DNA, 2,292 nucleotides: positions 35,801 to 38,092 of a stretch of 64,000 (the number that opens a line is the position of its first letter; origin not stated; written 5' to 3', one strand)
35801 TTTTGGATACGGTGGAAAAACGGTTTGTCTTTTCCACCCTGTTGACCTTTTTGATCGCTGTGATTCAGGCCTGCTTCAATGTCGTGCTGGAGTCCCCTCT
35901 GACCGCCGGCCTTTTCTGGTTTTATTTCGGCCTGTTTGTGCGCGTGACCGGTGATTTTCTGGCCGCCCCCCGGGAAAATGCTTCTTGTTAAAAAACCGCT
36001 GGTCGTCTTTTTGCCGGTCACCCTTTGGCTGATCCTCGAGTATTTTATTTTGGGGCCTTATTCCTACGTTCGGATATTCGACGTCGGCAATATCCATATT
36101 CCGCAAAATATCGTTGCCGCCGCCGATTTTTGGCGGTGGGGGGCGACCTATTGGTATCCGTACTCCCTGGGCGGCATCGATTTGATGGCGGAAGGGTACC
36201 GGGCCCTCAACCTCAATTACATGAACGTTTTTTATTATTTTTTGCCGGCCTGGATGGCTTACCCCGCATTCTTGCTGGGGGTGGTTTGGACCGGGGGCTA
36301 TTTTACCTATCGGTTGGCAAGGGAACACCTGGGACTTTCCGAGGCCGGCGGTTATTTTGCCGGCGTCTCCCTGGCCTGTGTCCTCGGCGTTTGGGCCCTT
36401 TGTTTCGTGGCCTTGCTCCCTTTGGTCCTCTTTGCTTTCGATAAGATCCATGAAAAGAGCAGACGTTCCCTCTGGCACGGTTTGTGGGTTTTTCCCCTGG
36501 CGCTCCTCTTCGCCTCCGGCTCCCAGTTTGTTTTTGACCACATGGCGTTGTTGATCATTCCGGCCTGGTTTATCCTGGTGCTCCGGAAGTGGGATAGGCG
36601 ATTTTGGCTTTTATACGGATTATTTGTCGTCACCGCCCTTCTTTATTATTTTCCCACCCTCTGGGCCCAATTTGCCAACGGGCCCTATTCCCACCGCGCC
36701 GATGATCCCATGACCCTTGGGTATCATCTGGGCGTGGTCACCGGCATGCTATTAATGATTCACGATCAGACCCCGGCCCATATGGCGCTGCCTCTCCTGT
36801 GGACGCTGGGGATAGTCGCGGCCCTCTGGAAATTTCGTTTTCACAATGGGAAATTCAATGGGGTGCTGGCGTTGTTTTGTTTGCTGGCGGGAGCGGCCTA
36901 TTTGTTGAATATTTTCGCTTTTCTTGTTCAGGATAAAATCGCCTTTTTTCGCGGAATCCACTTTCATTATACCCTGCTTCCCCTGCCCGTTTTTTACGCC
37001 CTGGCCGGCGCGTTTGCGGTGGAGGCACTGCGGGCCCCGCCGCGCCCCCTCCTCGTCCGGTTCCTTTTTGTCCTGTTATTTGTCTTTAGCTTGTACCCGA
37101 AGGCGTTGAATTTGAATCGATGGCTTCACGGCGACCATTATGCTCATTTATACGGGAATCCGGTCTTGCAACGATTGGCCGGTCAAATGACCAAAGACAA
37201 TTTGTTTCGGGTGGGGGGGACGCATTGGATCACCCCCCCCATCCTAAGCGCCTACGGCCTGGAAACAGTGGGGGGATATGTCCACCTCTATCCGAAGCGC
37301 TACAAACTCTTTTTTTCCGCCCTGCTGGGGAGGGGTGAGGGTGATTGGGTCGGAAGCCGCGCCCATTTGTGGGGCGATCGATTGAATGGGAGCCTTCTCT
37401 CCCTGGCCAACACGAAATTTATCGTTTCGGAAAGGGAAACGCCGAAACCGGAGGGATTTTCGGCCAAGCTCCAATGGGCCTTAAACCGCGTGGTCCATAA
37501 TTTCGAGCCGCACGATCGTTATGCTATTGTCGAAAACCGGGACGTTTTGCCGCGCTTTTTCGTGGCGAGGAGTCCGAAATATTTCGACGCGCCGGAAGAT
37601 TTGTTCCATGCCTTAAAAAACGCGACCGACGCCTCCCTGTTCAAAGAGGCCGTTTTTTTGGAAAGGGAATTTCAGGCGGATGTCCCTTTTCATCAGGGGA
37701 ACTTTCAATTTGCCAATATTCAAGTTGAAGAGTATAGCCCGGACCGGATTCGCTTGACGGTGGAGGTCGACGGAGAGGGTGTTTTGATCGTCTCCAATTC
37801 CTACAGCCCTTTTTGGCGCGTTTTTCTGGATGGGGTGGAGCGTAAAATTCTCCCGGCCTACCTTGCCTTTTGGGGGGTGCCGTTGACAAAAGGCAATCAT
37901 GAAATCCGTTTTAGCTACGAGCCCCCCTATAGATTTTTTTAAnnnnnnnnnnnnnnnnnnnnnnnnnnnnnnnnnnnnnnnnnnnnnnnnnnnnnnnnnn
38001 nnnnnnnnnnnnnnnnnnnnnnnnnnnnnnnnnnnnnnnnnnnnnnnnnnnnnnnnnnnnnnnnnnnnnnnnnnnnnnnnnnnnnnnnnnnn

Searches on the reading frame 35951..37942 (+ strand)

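Call 38: search_protein_families(library=pfam, proteins=[window:35951-37942:+], max_evalue=0.001)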
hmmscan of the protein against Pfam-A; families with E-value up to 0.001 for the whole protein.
window:35951-37942:+ (663 aa): 1 family
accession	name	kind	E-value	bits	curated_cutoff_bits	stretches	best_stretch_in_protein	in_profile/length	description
PF09586.16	YfhO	-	4e-09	35.9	28.5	1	587-660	753-827/835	Bacterial membrane protein YfhO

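Call 51: search_protein_families(library=ncbifam, proteins=[window:35951-37942:+], max_evalue=0.01)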
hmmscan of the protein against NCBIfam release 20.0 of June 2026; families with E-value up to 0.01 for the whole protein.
window:35951-37942:+ (663 aa): 1 family
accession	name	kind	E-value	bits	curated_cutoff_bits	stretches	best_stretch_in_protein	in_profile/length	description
NF047589.1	GlcsyltransPgfM1Strep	equivalog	2.2e-05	22.7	1400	1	589-659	860-931/955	glycosyltransferase PgfM1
